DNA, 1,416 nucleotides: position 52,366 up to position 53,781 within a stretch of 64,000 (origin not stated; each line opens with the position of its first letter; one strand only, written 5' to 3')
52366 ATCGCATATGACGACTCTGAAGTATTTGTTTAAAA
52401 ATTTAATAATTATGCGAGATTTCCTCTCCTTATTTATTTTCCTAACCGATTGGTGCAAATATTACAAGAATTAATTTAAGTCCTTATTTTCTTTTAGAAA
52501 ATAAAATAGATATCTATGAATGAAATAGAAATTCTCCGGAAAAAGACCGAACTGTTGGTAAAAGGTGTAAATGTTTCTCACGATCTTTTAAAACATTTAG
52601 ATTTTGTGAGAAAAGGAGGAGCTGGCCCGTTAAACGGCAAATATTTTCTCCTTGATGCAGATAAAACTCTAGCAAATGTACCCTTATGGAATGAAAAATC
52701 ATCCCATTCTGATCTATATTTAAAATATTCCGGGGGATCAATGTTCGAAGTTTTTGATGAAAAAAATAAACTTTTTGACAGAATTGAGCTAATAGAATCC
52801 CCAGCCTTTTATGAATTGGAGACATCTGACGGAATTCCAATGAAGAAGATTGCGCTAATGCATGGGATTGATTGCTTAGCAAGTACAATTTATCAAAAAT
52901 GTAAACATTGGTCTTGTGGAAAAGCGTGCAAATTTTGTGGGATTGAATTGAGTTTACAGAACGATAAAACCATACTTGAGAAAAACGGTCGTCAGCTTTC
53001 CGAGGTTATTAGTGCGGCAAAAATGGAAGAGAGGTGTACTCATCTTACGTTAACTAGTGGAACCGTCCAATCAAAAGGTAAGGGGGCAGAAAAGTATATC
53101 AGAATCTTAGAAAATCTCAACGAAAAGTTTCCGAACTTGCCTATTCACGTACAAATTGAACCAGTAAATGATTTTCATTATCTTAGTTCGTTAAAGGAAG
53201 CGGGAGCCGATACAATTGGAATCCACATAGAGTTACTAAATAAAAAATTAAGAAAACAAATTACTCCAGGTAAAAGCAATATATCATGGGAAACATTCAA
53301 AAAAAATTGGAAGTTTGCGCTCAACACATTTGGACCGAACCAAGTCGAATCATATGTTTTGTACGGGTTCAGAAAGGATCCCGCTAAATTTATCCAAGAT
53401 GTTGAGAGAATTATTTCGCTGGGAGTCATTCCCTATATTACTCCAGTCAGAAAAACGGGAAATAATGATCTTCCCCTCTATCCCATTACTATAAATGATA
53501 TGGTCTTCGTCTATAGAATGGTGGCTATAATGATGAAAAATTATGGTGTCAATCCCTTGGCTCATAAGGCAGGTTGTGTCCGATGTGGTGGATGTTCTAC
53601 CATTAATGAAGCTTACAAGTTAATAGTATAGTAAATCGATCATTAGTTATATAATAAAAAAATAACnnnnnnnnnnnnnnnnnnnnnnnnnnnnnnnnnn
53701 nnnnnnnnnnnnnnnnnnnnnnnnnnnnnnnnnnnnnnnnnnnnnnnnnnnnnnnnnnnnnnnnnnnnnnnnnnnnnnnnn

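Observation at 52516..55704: Three consecutive, mutually unrelated radical-SAM genes with auxiliary cysteines, at the edge of the sulfur island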

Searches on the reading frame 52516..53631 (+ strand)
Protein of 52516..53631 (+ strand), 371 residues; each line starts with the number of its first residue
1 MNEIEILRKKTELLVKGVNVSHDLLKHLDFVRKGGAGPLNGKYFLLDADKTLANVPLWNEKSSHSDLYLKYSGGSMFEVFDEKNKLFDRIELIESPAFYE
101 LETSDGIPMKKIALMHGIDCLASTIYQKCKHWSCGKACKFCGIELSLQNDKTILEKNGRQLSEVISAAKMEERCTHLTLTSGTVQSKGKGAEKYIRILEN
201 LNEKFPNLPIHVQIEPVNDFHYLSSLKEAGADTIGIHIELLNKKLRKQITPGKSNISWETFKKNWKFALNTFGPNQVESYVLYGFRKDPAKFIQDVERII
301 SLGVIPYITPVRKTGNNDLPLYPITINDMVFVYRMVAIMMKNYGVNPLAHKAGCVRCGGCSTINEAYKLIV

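Call 3: search_protein_families(library=pfam, proteins=[window:52516-53631:+], max_evalue=0.01)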
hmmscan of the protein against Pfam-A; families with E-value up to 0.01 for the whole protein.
window:52516-53631:+ (371 aa): 1 family
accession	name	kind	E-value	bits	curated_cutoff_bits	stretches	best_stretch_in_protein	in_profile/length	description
PF04055.27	Radical_SAM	-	7.9e-09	36.3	29.5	1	134-261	7-133/166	Radical SAM superfamily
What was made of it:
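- Checked: All three hit Pfam Radical_SAM above the gathering score (call 3).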

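Call 4: search_protein_families(library=ncbifam, proteins=[window:52516-53631:+], max_evalue=0.01)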
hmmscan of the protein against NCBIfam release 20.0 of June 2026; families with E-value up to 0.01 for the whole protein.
window:52516-53631:+ (371 aa): 10 families
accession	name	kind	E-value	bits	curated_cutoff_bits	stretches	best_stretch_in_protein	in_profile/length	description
TIGR04043.1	rSAM_MSMEG_0568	hypoth_equivalog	2.4e-80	270.2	303.7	1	11-364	1-351/354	MSMEG_0568 family radical SAM protein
NF045502.1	variant_rSAM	domain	3.1e-46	158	125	1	7-309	5-323/357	radical SAM protein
NF053743.1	LipS2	equivalog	3.4e-08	33.3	270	1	120-304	20-195/292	LipS2 family lipoyl synthase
NF005609.0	PRK07360.1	equivalog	4.1e-07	29.1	426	1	134-299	71-240/374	7,8-didemethyl-8-hydroxy-5-deazariboflavin synthase subunit CofH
TIGR03551.1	F420_cofH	equivalog_domain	1.5e-06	27.3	374.1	1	134-258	49-181/345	5-amino-6-(D-ribitylamino)uracil--L-tyrosine 4-hydroxyphenyl transferase CofH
TIGR02351.2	thiH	equivalog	0.00077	18.6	380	1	133-248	82-190/364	2-iminoacetate synthase ThiH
NF006276.0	PRK08444.1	equivalog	0.00081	18.5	560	1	134-253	59-185/353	aminofutalosine synthase MqnE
TIGR00423.1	TIGR00423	subfamily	0.0015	17.8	260.25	1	134-255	15-143/310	CofH family radical SAM protein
TIGR03910.1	pyrrolys_PylB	equivalog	0.0017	17.3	348.2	1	134-254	66-185/347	methylornithine synthase PylB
NF004019.1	PRK05481.1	subfamily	0.005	16.2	203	1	133-242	56-161/286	lipoyl synthase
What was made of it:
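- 52516..53631 (+): Gene 1: a 371-aa radical-SAM protein of an Asgard-wide subfamily related to TIGR04043/MSMEG_0568. It has an N-terminal ~125-aa beta-rich domain (RKGGAGP loop at 32-38), a radical-SAM CX3CX2C at C134/C138/C141, and six further invariant Cys (C120, C129, C174, C354, C357, C360). TIGR04043 scores 270.2 bits, below its cut-off of 303.7 (call 4).
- On TIGR04043 MSMEG_0568 family (gene 1): 270.2 bits against a cut-off of 303.7 (call 4).
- On NF045502 'variant_rSAM' domain (gene 1): 158 bits against a cut-off of 125 (call 4).
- On Classical lipoyl synthase LipA (gene 1): The lipoyl synthase model NF004019 scores 16 bits against a cut-off of 203 (call 4).
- The best HMM hit is TIGR04043, at 270 bits over nearly the full profile length (call 4). 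The score is below the curated cut-off of 303.7 (call 4).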

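Call 8: find_homologous_proteins(query=window:52516-53631:+, max_evalue=0.00001)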
Query window:52516-53631:+ (371 aa): 622 proteins with E <= 0.00001 among 2639 candidates; the best 120 are listed.
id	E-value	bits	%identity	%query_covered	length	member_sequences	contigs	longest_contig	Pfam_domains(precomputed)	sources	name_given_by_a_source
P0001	3.4e-252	854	100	100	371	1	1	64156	PF04055.28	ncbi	ncbi:MAG: hypothetical protein R6U96_04380 [Promethearchaeia archaeon]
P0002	6.4e-142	491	58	99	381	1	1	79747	PF04055.28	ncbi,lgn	ncbi:MAG: radical SAM protein [Promethearchaeota archaeon]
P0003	1.2e-138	480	57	99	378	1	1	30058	PF04055.28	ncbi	ncbi:MAG: radical SAM protein [Promethearchaeota archaeon]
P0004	2.2e-138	479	58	98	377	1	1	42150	PF04055.28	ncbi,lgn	-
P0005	7.2e-138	478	58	98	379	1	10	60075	PF04055.28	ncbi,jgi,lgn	-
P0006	8.0e-138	477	58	100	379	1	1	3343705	PF04055.28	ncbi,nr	ncbi:MAG: radical SAM protein [Promethearchaeota archaeon]|nr:MAG: radical SAM protein [Candidatus L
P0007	3.2e-137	475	57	99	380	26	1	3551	PF04055.28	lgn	-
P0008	3.2e-137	475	57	99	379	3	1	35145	PF04055.28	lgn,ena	-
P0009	4.7e-136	472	56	100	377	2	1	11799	PF04055.28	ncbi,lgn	ncbi:MAG: radical SAM protein [Promethearchaeota archaeon]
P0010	6.4e-136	471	57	99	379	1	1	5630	PF04055.28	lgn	-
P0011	7.9e-136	471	58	98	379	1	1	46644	PF04055.28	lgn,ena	-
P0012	8.6e-136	471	58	98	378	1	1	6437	PF04055.28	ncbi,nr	ncbi:MAG: radical SAM protein [Candidatus Lokiarchaeota archaeon]|nr:radical SAM protein [Candidatus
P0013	1.3e-135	470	57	98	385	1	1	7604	PF04055.28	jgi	jgi:radical SAM protein (TIGR04043 family)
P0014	2.3e-135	469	56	99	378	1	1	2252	PF04055.28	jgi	jgi:radical SAM protein (TIGR04043 family)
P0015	2.4e-135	469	57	98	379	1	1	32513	PF04055.28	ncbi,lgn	ncbi:MAG: radical SAM protein [Promethearchaeota archaeon]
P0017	1.1e-134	467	57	99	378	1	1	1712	PF04055.28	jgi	jgi:radical SAM protein (TIGR04043 family)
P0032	1.4e-133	463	56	98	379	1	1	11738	PF04055.28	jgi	jgi:radical SAM protein (TIGR04043 family)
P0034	1.6e-133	463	57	97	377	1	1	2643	PF04055.28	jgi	jgi:radical SAM protein (TIGR04043 family)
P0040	3.4e-133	462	55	99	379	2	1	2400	PF04055.28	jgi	jgi:radical SAM protein (TIGR04043 family)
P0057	1.4e-132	460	56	100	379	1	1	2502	PF04055.28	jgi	jgi:radical SAM protein (TIGR04043 family)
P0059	2.2e-132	459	56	98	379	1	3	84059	PF04055.28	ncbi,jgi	ncbi:MAG: radical SAM protein [Promethearchaeota archaeon]|jgi:radical SAM protein (TIGR04043 family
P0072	6.6e-132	458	56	98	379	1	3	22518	PF04055.28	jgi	jgi:radical SAM protein (TIGR04043 family)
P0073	8.7e-132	457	56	98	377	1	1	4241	PF04055.28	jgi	jgi:radical SAM protein (TIGR04043 family)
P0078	1.7e-131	457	57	97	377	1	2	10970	PF04055.28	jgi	jgi:radical SAM protein (TIGR04043 family)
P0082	2.4e-131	456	55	98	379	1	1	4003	PF04055.28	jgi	jgi:radical SAM protein (TIGR04043 family)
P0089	3.5e-131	456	54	99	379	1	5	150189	PF04055.28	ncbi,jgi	ncbi:MAG: radical SAM protein [Promethearchaeota archaeon]|jgi:radical SAM protein (TIGR04043 family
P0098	6.8e-131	455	56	97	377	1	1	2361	PF04055.28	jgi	jgi:radical SAM protein (TIGR04043 family)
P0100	7.2e-131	454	54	99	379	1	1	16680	PF04055.28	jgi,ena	-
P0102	8.6e-131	454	54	99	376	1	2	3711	PF04055.28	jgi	jgi:radical SAM protein (TIGR04043 family)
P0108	1.8e-130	453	56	98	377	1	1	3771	PF04055.28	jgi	jgi:radical SAM protein (TIGR04043 family)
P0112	3.8e-130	452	54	99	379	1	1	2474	PF04055.28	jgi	jgi:radical SAM protein (TIGR04043 family)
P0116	5.8e-130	451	55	98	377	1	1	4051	PF04055.28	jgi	jgi:radical SAM protein (TIGR04043 family)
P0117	7.4e-130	451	56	97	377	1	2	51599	PF04055.28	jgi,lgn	jgi:radical SAM protein (TIGR04043 family)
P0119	1.2e-129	450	54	99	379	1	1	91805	PF04055.28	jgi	jgi:radical SAM protein (TIGR04043 family)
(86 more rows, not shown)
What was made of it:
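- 52516..53631 (+): The protein is 100% identical to a Promethearchaeia MAG protein, and homologues at 54-58% identity occur in Loki-, Thor-, Heimdall/Hod-, Odin- and Hermodarchaeota (call 8).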

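Call 15: find_related_loci(query=A1, collection=genome_contigs, flank=8000)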
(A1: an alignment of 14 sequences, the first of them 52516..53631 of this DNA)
Query A1 (371 aa) in genome_contigs; peptide patterns used: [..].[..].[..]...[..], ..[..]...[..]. (x = any residue, [..] = any of these).
173 stretches matched a pattern; 120 encode a relative of the query (tblastn E <= 1e-3); the best 80 are kept; 80 distinct loci.
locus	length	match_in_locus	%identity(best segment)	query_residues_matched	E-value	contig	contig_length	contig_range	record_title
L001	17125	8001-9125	58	1-367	5e-146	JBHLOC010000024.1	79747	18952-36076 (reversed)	MAG: Promethearchaeota archaeon isolate DZ3M.111 DZ3M.111@694, whole genome shotgun sequence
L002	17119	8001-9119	57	1-367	8e-144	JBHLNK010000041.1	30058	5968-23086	MAG: Promethearchaeota archaeon isolate DZ2S.252 DZ2S.252@4301, whole genome shotgun sequence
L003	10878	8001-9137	58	1-370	1e-143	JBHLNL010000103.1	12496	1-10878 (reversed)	MAG: Promethearchaeota archaeon isolate DZ2S.275 DZ2S.275@17183, whole genome shotgun sequence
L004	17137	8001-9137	58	1-370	3e-142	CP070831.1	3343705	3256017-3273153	MAG: Promethearchaeota archaeon isolate bin108 chromosome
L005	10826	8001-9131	57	1-368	7e-142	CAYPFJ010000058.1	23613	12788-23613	MAG TPA_asm: uncultured archaeon isolate SRP185410_co2_266 genome assembly, contig: NODE_2433_length_23613_cov_7.165422,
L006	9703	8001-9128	56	1-370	1e-141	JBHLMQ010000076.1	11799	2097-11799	MAG: Promethearchaeota archaeon isolate DZ2M.350 DZ2M.350@18449, whole genome shotgun sequence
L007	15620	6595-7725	57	1-368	4e-141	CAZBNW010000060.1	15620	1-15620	MAG TPA_asm: uncultured archaeon isolate SRP239594_co1_47 genome assembly, contig: NODE_1675_length_15620_cov_145.859749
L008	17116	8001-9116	57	7-370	3e-140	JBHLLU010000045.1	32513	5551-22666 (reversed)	MAG: Promethearchaeota archaeon isolate DZ1S.191 DZ1S.191@2456, whole genome shotgun sequence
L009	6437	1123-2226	58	6-367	2e-140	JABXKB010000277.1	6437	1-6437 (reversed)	MAG: Promethearchaeota archaeon isolate Hel_238_bin13 contig-145_32281, whole genome shotgun sequence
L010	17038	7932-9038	58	9-370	2e-139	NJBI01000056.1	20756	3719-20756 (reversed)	MAG: Promethearchaeota archaeon Loki_b31 1937, whole genome shotgun sequence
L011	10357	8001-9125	56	1-369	3e-139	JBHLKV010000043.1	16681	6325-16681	MAG: Candidatus Hodarchaeota archaeon isolate DZ1M.223 DZ1M.223@12759, whole genome shotgun sequence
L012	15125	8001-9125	57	1-367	4e-139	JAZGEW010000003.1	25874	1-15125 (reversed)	MAG: Promethearchaeia archaeon isolate SCS4bin.30 SCS4bin.30_3, whole genome shotgun sequence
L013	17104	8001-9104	58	6-367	9e-139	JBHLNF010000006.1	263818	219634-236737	MAG: Promethearchaeota archaeon isolate DZ2S.179 DZ2S.179@56, whole genome shotgun sequence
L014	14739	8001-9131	57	1-368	3e-138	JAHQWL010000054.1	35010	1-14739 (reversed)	MAG: Promethearchaeia archaeon isolate ABR06 NODE_256_length_35010_cov_13, whole genome shotgun sequence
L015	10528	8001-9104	57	9-368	2e-138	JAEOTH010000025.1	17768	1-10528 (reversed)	MAG: Promethearchaeota archaeon isolate YT1_053 k127_2184799, whole genome shotgun sequence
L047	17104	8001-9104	55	7-368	2e-132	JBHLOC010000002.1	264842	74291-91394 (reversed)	MAG: Promethearchaeota archaeon isolate DZ3M.111 DZ3M.111@32, whole genome shotgun sequence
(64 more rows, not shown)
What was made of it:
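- The family is present in all sampled Asgard classes (calls 8, 15).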

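Call 26: search_protein_representatives(protein=window:52516-53631:+)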
Query: 371 residues. Proteins with E-value up to 0.001 (for the whole library): 1135; up to 1e-10: 544; up to 1e-30: 111. The best 150 are listed.
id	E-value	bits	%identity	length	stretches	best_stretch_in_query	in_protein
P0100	2.3e-131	454.4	56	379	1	5-368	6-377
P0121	7.4e-84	298.1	44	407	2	86-370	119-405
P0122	1.1e-78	281.1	41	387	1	7-369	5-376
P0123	3.3e-77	276.2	43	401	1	3-368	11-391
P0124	1.3e-74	267.7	39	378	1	29-367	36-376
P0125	5.9e-74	265.5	39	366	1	5-369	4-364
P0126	5.1e-72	259.1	43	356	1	10-366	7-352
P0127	7.5e-71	255.3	41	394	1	30-368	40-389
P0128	1.1e-70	254.7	40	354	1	5-368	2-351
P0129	1.2e-69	251.4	40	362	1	10-368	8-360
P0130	8.6e-68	245.2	38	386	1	27-367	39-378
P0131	1.2e-67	244.8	39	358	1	32-365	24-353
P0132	6.8e-67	242.3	37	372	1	1-368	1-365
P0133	1.1e-66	241.6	42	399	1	30-370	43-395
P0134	1.5e-66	241.2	38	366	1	31-367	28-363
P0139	2.7e-64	233.7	39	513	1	31-364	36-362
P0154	1.3e-56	208.4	37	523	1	26-363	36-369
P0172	5.6e-49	183.3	34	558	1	3-364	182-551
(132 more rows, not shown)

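Call 35: search_solved_structures(query=A3, max_evalue=0.1, show_alignments=1)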
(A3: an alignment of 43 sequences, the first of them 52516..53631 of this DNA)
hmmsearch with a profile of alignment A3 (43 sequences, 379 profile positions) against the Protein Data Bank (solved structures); distinct sequences matched with E-value up to 0.1: 0.
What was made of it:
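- Tried and rejected: Sequence search of solved structures with the gene-1 family profile found no hit at E <= 0.1 (call 35).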

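Call 36: search_protein_families(library=ncbifam, proteins=[P0121, P0122, P0123, P0124, P0125, P0128, P0139, P0154, P0172, P0100], max_evalue=1e-10)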
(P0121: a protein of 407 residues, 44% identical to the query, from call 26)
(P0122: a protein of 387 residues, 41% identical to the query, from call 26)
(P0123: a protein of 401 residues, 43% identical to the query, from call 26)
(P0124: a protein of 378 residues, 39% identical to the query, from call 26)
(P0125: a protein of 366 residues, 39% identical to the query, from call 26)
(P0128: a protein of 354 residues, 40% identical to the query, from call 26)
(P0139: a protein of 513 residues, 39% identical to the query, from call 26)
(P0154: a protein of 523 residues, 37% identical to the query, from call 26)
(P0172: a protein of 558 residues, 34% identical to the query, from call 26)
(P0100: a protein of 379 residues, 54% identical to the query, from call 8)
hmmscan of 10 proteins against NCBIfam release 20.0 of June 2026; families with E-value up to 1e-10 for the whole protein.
P0121 (407 aa): 2 families
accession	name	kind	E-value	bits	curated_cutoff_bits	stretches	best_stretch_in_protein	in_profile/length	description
TIGR04043.1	rSAM_MSMEG_0568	hypoth_equivalog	5.4e-76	255.9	303.7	1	110-398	63-350/354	MSMEG_0568 family radical SAM protein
NF045502.1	variant_rSAM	domain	2.8e-42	145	125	1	9-357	5-336/357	radical SAM protein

P0122 (387 aa): 2 families
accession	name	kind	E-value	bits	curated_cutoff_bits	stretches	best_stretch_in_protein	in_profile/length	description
TIGR04043.1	rSAM_MSMEG_0568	hypoth_equivalog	1.8e-74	250.9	303.7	1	34-370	17-350/354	MSMEG_0568 family radical SAM protein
NF045502.1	variant_rSAM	domain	2.8e-39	135.1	125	1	5-316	5-323/357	radical SAM protein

P0123 (401 aa): 3 families
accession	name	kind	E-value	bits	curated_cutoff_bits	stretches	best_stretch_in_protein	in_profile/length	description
TIGR04043.1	rSAM_MSMEG_0568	hypoth_equivalog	2.5e-75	253.7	303.7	1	46-387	18-351/354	MSMEG_0568 family radical SAM protein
NF045502.1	variant_rSAM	domain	4.6e-38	131.1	125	1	16-345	5-335/357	radical SAM protein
NF005609.0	PRK07360.1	equivalog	4.4e-12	45.5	426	1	159-325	72-242/374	7,8-didemethyl-8-hydroxy-5-deazariboflavin synthase subunit CofH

P0124 (378 aa): 2 families
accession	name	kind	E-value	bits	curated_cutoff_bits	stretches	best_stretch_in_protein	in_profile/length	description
TIGR04043.1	rSAM_MSMEG_0568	hypoth_equivalog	2.1e-69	234.2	303.7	1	32-372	12-350/354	MSMEG_0568 family radical SAM protein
NF045502.1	variant_rSAM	domain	7.5e-41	140.3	125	1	7-350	5-356/357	radical SAM protein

P0125 (366 aa): 2 families
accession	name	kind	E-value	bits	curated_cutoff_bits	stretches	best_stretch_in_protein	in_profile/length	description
TIGR04043.1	rSAM_MSMEG_0568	hypoth_equivalog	1.2e-89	300.7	303.7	1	11-360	2-352/354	MSMEG_0568 family radical SAM protein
NF045502.1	variant_rSAM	domain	2.8e-55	187.7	125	1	3-329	2-349/357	radical SAM protein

P0128 (354 aa): 3 families
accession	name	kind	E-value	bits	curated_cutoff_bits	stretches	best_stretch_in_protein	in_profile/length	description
TIGR04043.1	rSAM_MSMEG_0568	hypoth_equivalog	1.1e-85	287.7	303.7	1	11-348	4-352/354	MSMEG_0568 family radical SAM protein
NF045502.1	variant_rSAM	domain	2e-44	152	125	1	43-324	62-356/357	radical SAM protein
NF053743.1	LipS2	equivalog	3.7e-12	46.3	270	1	176-313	91-222/292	LipS2 family lipoyl synthase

P0139 (513 aa): 4 families
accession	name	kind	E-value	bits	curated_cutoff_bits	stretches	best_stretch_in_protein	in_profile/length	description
TIGR04043.1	rSAM_MSMEG_0568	hypoth_equivalog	1.2e-104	350.1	303.7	1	21-365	2-354/354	MSMEG_0568 family radical SAM protein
NF045502.1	variant_rSAM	domain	5.2e-47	160.5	125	1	50-340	57-357/357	radical SAM protein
TIGR04045.1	MSMEG_0567_GNAT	equivalog_domain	4e-37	127.1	68.45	1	372-513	3-147/153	MSMEG_0567/Sll0786 family nitrogen starvation N-acetyltransferase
NF053743.1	LipS2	equivalog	2.4e-13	50.2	270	1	127-326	28-220/292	LipS2 family lipoyl synthase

P0154 (523 aa): 3 families
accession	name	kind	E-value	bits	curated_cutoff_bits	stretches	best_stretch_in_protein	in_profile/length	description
TIGR04043.1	rSAM_MSMEG_0568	hypoth_equivalog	4e-111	371.4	303.7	1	27-373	2-354/354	MSMEG_0568 family radical SAM protein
NF045502.1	variant_rSAM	domain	6.9e-55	186.4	125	1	71-348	71-357/357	radical SAM protein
TIGR04045.1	MSMEG_0567_GNAT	equivalog_domain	6.7e-30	103.7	68.45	1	379-518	3-148/153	MSMEG_0567/Sll0786 family nitrogen starvation N-acetyltransferase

P0172 (558 aa): 3 families
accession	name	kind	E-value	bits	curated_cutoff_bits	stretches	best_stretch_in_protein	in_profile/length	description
TIGR04043.1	rSAM_MSMEG_0568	hypoth_equivalog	4.5e-89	298.9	303.7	1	192-551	3-351/354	MSMEG_0568 family radical SAM protein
NF045502.1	variant_rSAM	domain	4.8e-40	137.6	125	1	257-522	79-350/357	radical SAM protein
NF053743.1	LipS2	equivalog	2.3e-16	60.1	270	1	380-519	91-224/292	LipS2 family lipoyl synthase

P0100 (379 aa): 3 families
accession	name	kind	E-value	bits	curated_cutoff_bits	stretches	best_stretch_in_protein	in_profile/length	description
TIGR04043.1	rSAM_MSMEG_0568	hypoth_equivalog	1.5e-81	274.1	303.7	1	38-373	18-351/354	MSMEG_0568 family radical SAM protein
NF045502.1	variant_rSAM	domain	8.9e-44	149.9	125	1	7-350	4-356/357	radical SAM protein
NF053743.1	LipS2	equivalog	2.4e-11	43.6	270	1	141-314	30-195/292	LipS2 family lipoyl synthase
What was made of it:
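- On TIGR04043 MSMEG_0568 family (gene 1): Asgard representative P0100 scores 274.1 bits (call 36). Members above the cut-off are GNAT fusions (call 36).
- Gene 1 scores below the TIGR04043 cut-off, whereas true members are fused to the MSMEG_0567 GNAT (calls 4, 36). LipS2 is the closest characterised sequence family to gene 1 (calls 4, 36). Bacterial TIGR04043 members are fused to an acyl-CoA-using GNAT (call 36). Proteins above the cut-off are 500-aa GNAT fusions, unlike gene 1 (call 36).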

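Call 37: find_encoding_contigs(protein=P0122, flank=6000, max_places=3)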
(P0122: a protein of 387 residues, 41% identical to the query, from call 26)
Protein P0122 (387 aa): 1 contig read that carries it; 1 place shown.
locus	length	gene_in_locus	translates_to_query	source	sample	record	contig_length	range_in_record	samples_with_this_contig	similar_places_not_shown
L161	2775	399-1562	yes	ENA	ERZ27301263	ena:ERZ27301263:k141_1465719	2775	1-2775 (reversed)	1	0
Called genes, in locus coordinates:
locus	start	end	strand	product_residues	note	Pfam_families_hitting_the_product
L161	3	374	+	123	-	?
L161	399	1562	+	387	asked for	PF04055:Radical_SAM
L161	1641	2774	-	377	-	?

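Call 38: find_encoding_contigs(protein=P0125, flank=6000, max_places=3)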
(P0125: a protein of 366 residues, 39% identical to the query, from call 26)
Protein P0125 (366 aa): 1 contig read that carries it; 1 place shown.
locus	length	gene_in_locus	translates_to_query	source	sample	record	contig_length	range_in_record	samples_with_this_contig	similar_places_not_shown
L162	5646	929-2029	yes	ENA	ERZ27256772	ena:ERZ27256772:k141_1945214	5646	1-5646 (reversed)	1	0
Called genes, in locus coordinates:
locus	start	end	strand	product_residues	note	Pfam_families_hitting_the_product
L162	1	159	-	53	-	?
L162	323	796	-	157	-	PF04677:CwfJ_C_1, PF11969:DcpS_C (weak), PF01230:HIT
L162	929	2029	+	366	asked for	PF04055:Radical_SAM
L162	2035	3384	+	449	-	PF02629:CoA_binding (weak), PF13380:CoA_binding_2, PF13607:Succ_CoA_lig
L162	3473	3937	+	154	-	-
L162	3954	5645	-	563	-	?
